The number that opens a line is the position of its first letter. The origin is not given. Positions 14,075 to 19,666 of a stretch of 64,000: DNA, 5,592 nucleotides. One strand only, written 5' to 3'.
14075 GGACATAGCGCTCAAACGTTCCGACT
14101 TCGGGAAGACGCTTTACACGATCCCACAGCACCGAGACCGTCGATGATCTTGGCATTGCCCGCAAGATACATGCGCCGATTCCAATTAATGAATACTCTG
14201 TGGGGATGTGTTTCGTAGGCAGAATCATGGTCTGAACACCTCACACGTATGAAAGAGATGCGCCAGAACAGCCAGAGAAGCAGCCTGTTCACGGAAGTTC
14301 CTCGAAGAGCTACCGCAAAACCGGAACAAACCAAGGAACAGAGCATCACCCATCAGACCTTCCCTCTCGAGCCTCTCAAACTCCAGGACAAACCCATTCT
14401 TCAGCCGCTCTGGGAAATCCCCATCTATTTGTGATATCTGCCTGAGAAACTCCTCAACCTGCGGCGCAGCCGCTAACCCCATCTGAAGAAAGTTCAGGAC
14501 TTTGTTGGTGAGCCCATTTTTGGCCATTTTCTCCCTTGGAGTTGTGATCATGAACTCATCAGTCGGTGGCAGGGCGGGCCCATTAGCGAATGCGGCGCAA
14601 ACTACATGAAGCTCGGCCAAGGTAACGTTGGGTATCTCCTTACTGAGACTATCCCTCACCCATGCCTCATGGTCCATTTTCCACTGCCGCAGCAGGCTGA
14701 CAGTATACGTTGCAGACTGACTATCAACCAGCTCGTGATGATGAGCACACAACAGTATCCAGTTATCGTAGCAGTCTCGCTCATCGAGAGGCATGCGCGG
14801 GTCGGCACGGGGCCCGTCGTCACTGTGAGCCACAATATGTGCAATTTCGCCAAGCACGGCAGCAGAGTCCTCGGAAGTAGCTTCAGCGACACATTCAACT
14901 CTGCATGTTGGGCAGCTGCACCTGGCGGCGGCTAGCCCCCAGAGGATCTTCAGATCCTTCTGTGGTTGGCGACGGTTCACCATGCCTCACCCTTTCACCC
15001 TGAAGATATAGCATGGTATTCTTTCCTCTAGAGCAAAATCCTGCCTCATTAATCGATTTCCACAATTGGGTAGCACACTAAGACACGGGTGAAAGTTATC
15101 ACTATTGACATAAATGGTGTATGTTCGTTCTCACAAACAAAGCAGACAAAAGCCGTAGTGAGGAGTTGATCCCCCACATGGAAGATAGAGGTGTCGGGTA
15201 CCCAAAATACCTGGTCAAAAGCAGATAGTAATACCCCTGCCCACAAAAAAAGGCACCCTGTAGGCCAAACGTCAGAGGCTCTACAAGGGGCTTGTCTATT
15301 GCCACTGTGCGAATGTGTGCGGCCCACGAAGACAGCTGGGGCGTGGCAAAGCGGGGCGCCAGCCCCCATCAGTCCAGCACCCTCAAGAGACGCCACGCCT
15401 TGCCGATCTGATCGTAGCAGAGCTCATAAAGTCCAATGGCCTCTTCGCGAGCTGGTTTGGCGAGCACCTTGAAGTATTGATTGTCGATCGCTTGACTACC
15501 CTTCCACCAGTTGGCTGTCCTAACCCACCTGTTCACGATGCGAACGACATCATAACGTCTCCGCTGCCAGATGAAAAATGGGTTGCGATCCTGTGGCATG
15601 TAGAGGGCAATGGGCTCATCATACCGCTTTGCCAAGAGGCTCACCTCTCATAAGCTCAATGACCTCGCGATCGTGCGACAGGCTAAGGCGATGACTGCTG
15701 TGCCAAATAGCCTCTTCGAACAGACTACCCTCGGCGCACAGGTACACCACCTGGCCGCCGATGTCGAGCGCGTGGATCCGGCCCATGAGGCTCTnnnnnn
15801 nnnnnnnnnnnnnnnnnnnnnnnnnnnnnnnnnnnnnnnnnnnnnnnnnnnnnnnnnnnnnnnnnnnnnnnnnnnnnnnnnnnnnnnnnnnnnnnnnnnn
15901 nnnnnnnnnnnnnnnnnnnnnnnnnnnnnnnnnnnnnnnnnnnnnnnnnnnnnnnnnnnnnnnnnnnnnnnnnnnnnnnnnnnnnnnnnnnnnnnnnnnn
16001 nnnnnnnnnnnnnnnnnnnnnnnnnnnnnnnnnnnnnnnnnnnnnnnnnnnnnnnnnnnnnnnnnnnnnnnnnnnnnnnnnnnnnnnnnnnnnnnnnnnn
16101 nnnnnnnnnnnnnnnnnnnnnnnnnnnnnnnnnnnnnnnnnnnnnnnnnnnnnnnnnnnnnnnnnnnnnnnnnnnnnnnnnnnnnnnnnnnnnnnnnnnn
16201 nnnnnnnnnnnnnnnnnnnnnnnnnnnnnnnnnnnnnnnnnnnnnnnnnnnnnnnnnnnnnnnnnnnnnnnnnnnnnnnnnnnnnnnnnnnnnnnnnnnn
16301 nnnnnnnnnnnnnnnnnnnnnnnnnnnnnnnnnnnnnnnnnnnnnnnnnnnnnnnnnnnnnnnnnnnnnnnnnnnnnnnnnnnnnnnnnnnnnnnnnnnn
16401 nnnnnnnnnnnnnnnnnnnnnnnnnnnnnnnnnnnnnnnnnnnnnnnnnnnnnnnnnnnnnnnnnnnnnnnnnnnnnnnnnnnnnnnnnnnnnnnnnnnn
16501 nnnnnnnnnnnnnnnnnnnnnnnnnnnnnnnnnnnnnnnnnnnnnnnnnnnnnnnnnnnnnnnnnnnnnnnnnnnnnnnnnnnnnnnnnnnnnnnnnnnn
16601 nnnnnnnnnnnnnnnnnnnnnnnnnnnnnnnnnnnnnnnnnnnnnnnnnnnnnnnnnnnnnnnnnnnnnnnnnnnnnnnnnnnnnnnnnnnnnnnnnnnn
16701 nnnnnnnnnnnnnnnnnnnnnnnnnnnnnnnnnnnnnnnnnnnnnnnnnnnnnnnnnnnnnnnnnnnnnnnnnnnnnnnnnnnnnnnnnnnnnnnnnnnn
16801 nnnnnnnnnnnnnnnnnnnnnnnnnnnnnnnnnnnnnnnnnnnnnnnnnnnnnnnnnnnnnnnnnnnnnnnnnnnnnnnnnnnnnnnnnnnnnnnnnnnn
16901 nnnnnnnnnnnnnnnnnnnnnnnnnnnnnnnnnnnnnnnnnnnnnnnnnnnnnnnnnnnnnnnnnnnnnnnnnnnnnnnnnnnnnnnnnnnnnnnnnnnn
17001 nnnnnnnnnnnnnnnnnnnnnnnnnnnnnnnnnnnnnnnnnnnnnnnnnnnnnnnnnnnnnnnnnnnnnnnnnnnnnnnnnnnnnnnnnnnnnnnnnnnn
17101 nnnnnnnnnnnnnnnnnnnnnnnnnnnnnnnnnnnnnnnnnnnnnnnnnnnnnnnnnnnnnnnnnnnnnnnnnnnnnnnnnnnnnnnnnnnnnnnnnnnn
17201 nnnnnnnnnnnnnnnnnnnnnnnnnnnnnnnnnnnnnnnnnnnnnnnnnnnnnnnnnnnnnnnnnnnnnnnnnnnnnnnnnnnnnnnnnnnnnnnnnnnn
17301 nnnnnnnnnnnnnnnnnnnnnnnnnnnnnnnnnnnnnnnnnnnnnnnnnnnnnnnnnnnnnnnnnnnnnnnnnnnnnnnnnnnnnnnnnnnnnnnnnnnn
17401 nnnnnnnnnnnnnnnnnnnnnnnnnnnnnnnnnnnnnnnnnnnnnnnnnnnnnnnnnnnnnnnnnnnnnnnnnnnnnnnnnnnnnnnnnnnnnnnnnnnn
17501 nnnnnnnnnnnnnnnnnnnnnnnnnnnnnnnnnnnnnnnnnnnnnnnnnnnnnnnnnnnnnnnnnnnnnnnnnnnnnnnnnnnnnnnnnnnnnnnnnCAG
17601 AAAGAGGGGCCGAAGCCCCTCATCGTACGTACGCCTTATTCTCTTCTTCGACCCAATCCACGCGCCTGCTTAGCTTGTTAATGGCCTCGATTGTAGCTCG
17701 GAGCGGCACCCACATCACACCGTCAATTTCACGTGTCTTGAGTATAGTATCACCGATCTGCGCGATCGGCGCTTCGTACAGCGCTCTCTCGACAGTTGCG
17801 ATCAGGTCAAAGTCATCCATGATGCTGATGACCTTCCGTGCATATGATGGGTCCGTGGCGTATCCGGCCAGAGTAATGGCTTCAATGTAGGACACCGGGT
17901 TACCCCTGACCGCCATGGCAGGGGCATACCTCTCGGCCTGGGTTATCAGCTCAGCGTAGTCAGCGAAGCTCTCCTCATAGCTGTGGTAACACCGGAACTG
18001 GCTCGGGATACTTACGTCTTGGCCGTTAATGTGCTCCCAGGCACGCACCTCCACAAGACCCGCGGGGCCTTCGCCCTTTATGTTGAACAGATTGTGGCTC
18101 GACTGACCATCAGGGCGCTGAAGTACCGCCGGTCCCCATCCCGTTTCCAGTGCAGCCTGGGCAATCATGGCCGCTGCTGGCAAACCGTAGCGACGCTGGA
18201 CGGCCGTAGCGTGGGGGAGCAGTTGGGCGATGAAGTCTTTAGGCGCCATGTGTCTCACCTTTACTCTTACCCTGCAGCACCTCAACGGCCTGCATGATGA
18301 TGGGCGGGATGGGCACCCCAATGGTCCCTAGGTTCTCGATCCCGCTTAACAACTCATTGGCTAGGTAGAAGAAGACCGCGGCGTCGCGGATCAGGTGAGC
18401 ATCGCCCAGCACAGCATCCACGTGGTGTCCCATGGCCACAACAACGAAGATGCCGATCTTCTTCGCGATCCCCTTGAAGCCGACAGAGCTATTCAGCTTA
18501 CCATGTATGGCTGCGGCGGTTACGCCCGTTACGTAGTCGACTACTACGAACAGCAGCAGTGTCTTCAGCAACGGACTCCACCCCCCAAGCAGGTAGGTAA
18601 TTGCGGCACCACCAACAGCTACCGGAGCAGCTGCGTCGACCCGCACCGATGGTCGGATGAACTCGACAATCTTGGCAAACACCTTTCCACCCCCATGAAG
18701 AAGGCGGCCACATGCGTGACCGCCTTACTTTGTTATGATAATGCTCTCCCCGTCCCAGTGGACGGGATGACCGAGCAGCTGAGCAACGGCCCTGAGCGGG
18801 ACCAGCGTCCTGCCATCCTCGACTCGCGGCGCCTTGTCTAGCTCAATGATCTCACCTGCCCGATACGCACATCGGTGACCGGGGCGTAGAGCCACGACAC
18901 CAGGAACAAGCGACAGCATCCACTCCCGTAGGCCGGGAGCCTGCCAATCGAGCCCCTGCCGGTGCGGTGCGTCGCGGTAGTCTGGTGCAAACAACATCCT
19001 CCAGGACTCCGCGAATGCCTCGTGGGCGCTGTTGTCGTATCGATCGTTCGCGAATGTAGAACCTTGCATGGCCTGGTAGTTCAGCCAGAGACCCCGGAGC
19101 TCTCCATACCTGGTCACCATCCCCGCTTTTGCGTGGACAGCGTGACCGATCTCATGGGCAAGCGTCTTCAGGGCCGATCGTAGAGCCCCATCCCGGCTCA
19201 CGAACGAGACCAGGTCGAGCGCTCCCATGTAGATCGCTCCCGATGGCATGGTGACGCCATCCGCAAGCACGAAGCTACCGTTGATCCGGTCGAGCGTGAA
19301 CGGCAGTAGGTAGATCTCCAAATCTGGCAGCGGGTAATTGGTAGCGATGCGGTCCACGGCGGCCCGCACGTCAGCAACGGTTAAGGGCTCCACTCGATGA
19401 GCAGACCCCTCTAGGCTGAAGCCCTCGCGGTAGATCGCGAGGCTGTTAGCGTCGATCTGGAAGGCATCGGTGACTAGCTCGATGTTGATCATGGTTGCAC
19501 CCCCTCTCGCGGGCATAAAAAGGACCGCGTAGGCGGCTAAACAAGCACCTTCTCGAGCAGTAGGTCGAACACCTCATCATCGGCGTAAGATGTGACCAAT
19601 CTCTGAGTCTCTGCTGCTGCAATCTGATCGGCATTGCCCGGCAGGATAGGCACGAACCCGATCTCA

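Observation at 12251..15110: HNH nuclease - small protein - SMC/ABC ATPase operon at the attL-proximal end of the prophage: candidate undescribed Lamassu/Septu-like defence module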

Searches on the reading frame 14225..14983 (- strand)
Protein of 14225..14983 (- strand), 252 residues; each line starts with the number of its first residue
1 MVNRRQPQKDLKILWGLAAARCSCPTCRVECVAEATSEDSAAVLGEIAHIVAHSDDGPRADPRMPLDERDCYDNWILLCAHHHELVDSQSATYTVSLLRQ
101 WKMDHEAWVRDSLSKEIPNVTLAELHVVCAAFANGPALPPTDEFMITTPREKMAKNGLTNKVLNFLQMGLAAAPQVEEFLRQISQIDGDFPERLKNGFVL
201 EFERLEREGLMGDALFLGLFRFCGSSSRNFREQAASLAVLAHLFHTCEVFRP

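Call 3: search_protein_families(library=pfam, proteins=[window:14225-14983:-], max_evalue=0.1)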
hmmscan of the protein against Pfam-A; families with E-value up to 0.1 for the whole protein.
window:14225-14983:- (252 aa): 1 family
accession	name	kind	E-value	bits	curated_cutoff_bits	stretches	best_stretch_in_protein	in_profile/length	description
PF13391.12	HNH_2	-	4.4e-06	26.9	21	1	41-88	9-60/66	HNH endonuclease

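Call 4: search_protein_families(library=padloc, proteins=[window:14225-14983:-], max_evalue=0.1)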
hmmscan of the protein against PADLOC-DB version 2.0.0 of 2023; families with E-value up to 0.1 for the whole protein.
window:14225-14983:- (252 aa): 16 families
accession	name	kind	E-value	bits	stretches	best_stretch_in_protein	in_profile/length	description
PDLC04772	PDC-M68A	-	3.9e-82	274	1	6-251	5-251/253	-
PDLC04773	PDC-M68A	-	1.1e-45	154.3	1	66-250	3-193/200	-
PDLC01997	SAVED1--SAVED_HNH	-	3e-26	90.8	1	4-113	4-111/368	-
PDLC00739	Effector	-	4.6e-25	86.7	1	4-113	6-115/378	Endonuclease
PDLC00746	Effector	-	1.7e-20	71.4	1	9-111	20-121/389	Endonuclease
PDLC00749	Effector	-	2.1e-19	67.8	1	7-111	17-122/395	Endonuclease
PDLC01998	SAVED1--SAVED_HNH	-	2.3e-16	57.6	1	8-114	116-222/506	-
PDLC00406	SduA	-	2.2e-14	52.2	1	13-115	25-122/326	DUF4263 domain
PDLC00751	Effector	-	4.8e-14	50.2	1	12-114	137-239/530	Endonuclease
PDLC00742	Effector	-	4.4e-13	46.8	1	14-105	129-220/527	Endonuclease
PDLC00743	Effector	-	6.4e-12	43.3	1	10-111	7-109/384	Endonuclease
PDLC00747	Effector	-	6.9e-12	43.2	1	9-117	15-127/373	Endonuclease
PDLC00740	Effector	-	1.8e-11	41.5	1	12-116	22-127/391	Endonuclease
PDLC00738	Effector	-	1.6e-05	21.8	1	44-107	184-248/529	Endonuclease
PDLC02000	Effector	-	2e-05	21.6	1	20-106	160-246/524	SAVED1--SAVED_HNH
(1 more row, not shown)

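Call 5: search_protein_families(library=ncbifam, proteins=[window:14225-14983:-], max_evalue=0.1)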
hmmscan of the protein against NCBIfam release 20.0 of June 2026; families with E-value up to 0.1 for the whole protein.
window:14225-14983:- (252 aa): 0 families

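Call 34: search_solved_structures(query=window:14225-14983:-, max_evalue=1, show_alignments=1)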
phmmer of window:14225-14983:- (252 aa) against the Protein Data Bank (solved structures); distinct sequences matched with E-value up to 1: 5.
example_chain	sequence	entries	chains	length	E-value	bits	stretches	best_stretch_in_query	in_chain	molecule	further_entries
9om4_A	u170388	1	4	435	3e-31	112.2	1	11-134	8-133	HNH endonuclease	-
7rwk_A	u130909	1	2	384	3.2e-11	46.6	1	7-110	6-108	SAVED domain-containing protein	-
8ysq_A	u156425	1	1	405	1.1e-09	41.6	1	7-116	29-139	SAVED domain-containing protein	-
7rwm_A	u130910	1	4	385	2.4e-08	37.2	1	2-107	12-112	SAVED domain-containing protein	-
8fm1_A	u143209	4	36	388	0.55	13.1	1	12-94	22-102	SAVED domain-containing protein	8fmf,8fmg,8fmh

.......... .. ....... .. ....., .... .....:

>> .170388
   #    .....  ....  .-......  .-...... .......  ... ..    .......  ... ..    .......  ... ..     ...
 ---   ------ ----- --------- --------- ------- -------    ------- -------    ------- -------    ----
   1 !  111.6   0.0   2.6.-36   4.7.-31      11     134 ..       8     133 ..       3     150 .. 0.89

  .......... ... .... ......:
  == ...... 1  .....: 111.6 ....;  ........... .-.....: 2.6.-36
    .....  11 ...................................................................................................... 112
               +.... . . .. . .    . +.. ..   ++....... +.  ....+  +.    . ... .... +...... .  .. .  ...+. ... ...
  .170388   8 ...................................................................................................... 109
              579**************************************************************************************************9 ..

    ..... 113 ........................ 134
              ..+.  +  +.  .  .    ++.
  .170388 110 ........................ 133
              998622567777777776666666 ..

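Call 39: find_homologous_proteins(query=window:14225-14983:-, max_evalue=0.00001)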
Query window:14225-14983:- (252 aa): 117 proteins with E <= 0.00001 among 4688 candidates.
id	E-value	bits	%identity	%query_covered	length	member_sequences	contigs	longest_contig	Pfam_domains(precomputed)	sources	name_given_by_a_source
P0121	9.9e-139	479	100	83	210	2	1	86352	-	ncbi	-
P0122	4.8e-84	300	57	99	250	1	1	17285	-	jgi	-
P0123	1.7e-83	298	54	99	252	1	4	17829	PF20275.4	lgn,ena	-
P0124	1.2e-80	289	54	98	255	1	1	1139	-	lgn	-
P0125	1.3e-80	289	55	99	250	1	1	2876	-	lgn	-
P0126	1.3e-80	289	52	98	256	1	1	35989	PF20275.4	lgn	-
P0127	3.0e-80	288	52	99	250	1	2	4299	-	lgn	-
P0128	4.5e-80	287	53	99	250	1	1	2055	PF20275.4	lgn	-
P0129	5.5e-80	287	51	99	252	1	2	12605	-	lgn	-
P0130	2.5e-78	281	52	99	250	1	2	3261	-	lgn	-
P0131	5.1e-78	280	53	99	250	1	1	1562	PF13391.13,PF20275.4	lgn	-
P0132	7.0e-78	280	52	99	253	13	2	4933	-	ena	-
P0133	7.1e-78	280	52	100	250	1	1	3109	-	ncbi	-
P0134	1.2e-77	279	53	95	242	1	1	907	-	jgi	-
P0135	1.3e-77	279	51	99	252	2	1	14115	PF20275.4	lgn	-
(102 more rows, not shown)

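Call 54: predict_structure(alignment_id=A2)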
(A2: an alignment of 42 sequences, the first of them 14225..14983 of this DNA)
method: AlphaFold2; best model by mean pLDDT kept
length: 252 residues; sequences in the alignment: 42
mean_pLDDT: 90.7   pTM: 0.87
mean pLDDT of the five models: 90.7, 90.3, 89.0, 88.2, 87.9
residues with pLDDT >= 90: 193; 70-90: 44; 50-70: 14; < 50: 1
segments of 3 or more residues with pLDDT < 50: none
pLDDT, mean of each block of 10 residues (from residue 1): 77 94 96 87 87 92 94 96 96 97 97 96 93 82 74 91 93 95 96 92 94 95 82 95 82 58
secondary structure, 60 per line:
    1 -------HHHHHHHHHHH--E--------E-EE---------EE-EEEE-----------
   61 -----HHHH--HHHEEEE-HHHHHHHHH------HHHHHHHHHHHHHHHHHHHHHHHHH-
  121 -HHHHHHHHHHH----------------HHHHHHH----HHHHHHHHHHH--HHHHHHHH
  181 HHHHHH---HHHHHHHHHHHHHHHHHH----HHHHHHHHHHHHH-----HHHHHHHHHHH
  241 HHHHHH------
elements in order: H8-18 E46-49 H66-69 E75-78 H80-88 H95-119 H122-132 H149-155 H160-170 H173-186 H190-207 H212-224 H230-246

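Call 57: fold_search(model_id=the predicted structure, library=pdb)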
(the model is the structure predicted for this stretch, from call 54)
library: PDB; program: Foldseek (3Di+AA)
matches with E <= 10: 84; with E <= 0.001: 0
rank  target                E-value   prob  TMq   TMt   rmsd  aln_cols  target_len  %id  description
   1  7rwk_A                2.8e-03  1.00  0.33  0.23   3.8       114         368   33  Structure of Cap5 from Asticcacaulis sp. (released 2021-11-10)
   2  8fmf_A                6.1e-03  1.00  0.35  0.25   3.8       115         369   22  Structure of CBASS Cap5 from Pseudomonas syringae as an activated tetramer with the cyclic dinucleotide 3'2'-c-diAMP l (released 2024-02-07)
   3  9dih_A                6.4e-03  1.00  0.36  0.25  13.7       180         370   14  CBASS Pseudomonas syringae Cap5 tetramer with DNA duplex and 3'2'-c-diAMP cyclic dinucleotide ligand (released 2025-06-18)
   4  8fmf_C                6.4e-03  1.00  0.36  0.25  15.9       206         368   17  Structure of CBASS Cap5 from Pseudomonas syringae as an activated tetramer with the cyclic dinucleotide 3'2'-c-diAMP l (released 2024-02-07)
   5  9dif_A                1.1e-02  1.00  0.36  0.25   3.6       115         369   21  CBASS Pseudomonas syringae Cap5 tetramer with DNA duplex and 3'2'-c-GAMP cyclic dinucleotide ligand (released 2025-06-18)
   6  8fmh_C                1.7e-02  1.00  0.34  0.24  15.3       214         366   15  Structure of CBASS Cap5 from Pseudomonas syringae as an activated tetramer with the cyclic dinucleotide 3'2'-c-dGAMP l (released 2024-02-07)
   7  8fmh_E                2.5e-02  1.00  0.35  0.25  16.4       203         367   18  Structure of CBASS Cap5 from Pseudomonas syringae as an activated tetramer with the cyclic dinucleotide 3'2'-c-dGAMP l (released 2024-02-07)
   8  7rwm_A                1.1e-01  1.00  0.28  0.20   4.9       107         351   24  Structure of Cap5 from Lactococcus lactis (released 2021-11-10)
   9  7rwm_B                1.2e-01  1.00  0.27  0.20   5.6       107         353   25  Structure of Cap5 from Lactococcus lactis (released 2021-11-10)
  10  7rwm_C                1.2e-01  1.00  0.26  0.19   5.9       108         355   24  Structure of Cap5 from Lactococcus lactis (released 2021-11-10)
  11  7rwm_D                2.7e-01  0.99  0.27  0.19   5.5       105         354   24  Structure of Cap5 from Lactococcus lactis (released 2021-11-10)
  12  8fmf_B                8.6e-01  0.16  0.22  0.16  16.5       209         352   12  Structure of CBASS Cap5 from Pseudomonas syringae as an activated tetramer with the cyclic dinucleotide 3'2'-c-diAMP l (released 2024-02-07)
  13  8fmf_D                1.3e+00  0.23  0.25  0.19  16.2       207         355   12  Structure of CBASS Cap5 from Pseudomonas syringae as an activated tetramer with the cyclic dinucleotide 3'2'-c-diAMP l (released 2024-02-07)
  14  6qd6_D                1.6e+00  0.07  0.15  0.11  15.4       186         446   13  Molecular scaffolds expand the nanobody toolkit for cryo-EM applications: crystal structure of Mb-cHopQ-Nb207 (released 2019-12-18)
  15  5k3j_B                2.3e+00  0.03  0.10  0.06  19.4       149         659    9  Crystals structure of Acyl-CoA oxidase-2 in Caenorhabditis elegans bound with FAD, ascaroside-CoA, and ATP (released 2016-08-24)
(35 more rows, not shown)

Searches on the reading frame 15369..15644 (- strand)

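Call 15: search_protein_families(library=phrogs, proteins=[window:15369-15644:-], max_evalue=0.001)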
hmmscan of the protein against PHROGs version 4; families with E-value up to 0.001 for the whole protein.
window:15369-15644:- (91 aa): 0 families

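Call 16: search_protein_families(library=pfam, proteins=[window:15369-15644:-], max_evalue=0.001)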
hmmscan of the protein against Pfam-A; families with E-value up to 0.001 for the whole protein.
window:15369-15644:- (91 aa): 1 family
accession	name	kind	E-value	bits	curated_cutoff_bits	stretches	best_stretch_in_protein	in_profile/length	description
PF20114.4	DUF6504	-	3.2e-08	34.2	24.2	1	18-91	24-103/103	Domain of unknown function (DUF6504)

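Call 61: search_protein_families(library=padloc, proteins=[window:15369-15644:-], max_evalue=0.001)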
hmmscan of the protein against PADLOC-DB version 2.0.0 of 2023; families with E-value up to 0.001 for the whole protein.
window:15369-15644:- (91 aa): 0 families

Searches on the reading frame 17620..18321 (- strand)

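Call 15: search_protein_families(library=phrogs, proteins=[window:17620-18321:-], max_evalue=0.001)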
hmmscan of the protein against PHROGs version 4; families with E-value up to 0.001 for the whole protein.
window:17620-18321:- (233 aa): 8 families
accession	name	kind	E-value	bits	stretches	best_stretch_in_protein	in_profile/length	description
phrog_3513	-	lysis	4.9e-45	155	1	23-187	639-801/1434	endolysin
phrog_12727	-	lysis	1e-29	105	1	27-174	3-148/393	endolysin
phrog_18032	-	lysis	2.2e-28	100.7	1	29-174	6-150/248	endolysin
phrog_326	-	other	1e-19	71.2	1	22-174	122-275/985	tail protein with endopeptidase domain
phrog_8251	-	lysis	2e-19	71.2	1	35-170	9-141/250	endolysin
phrog_1309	-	lysis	1.1e-18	68.8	1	52-176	25-150/410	endolysin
phrog_10967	-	lysis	3.4e-18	67.3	1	29-173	6-149/266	endolysin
phrog_10051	-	lysis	1.5e-05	25.3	1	51-172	101-212/455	endolysin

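Call 16: search_protein_families(library=pfam, proteins=[window:17620-18321:-], max_evalue=0.001)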
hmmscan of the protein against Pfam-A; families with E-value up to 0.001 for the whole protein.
window:17620-18321:- (233 aa): 1 family
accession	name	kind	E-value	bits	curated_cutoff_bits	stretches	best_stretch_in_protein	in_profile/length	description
PF01832.25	Glucosaminidase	-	6.1e-31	108.1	30.2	1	36-172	2-122/123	Mannosyl-glycoprotein endo-beta-N-acetylglucosaminidase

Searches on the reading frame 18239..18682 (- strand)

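Call 15: search_protein_families(library=phrogs, proteins=[window:18239-18682:-], max_evalue=0.001)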
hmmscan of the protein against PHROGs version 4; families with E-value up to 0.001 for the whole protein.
window:18239-18682:- (147 aa): 3 families
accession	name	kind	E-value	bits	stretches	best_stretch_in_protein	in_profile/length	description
phrog_199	-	lysis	3.8e-29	102.8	1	22-143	13-134/545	holin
phrog_21233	-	unknown function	4.5e-14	53.3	1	25-80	16-71/72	-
phrog_16802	-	unknown function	3.8e-09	37.2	1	82-141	2-62/74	-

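Call 16: search_protein_families(library=pfam, proteins=[window:18239-18682:-], max_evalue=0.001)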
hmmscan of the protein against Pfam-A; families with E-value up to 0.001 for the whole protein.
window:18239-18682:- (147 aa): 1 family
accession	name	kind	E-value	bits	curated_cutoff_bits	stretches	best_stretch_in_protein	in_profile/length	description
PF05105.17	Phage_holin_4_1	-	9.6e-40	135.7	22.2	1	27-137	2-115/116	Bacteriophage holin family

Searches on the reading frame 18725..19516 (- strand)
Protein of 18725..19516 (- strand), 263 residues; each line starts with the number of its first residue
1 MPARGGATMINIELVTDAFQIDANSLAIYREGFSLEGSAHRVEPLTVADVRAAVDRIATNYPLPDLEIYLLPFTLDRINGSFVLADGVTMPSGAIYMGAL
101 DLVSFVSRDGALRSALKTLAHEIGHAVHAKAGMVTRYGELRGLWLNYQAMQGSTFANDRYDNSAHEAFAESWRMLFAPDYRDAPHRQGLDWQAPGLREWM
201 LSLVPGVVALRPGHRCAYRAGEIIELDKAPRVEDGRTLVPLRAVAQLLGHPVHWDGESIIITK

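Call 15: search_protein_families(library=phrogs, proteins=[window:18725-19516:-], max_evalue=0.001)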
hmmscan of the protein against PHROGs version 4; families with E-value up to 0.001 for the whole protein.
window:18725-19516:- (263 aa): 0 families

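Call 16: search_protein_families(library=pfam, proteins=[window:18725-19516:-], max_evalue=0.001)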
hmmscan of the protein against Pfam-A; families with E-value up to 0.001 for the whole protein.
window:18725-19516:- (263 aa): 1 family
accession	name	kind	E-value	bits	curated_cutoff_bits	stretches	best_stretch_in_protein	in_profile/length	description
PF07833.16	Cu_amine_oxidN1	-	1.3e-09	38.3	24.2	1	208-258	53-103/108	Copper amine oxidase N-terminal domain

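Call 61: search_protein_families(library=padloc, proteins=[window:18725-19516:-], max_evalue=0.001)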
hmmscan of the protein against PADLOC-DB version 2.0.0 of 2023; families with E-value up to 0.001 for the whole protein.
window:18725-19516:- (263 aa): 0 families
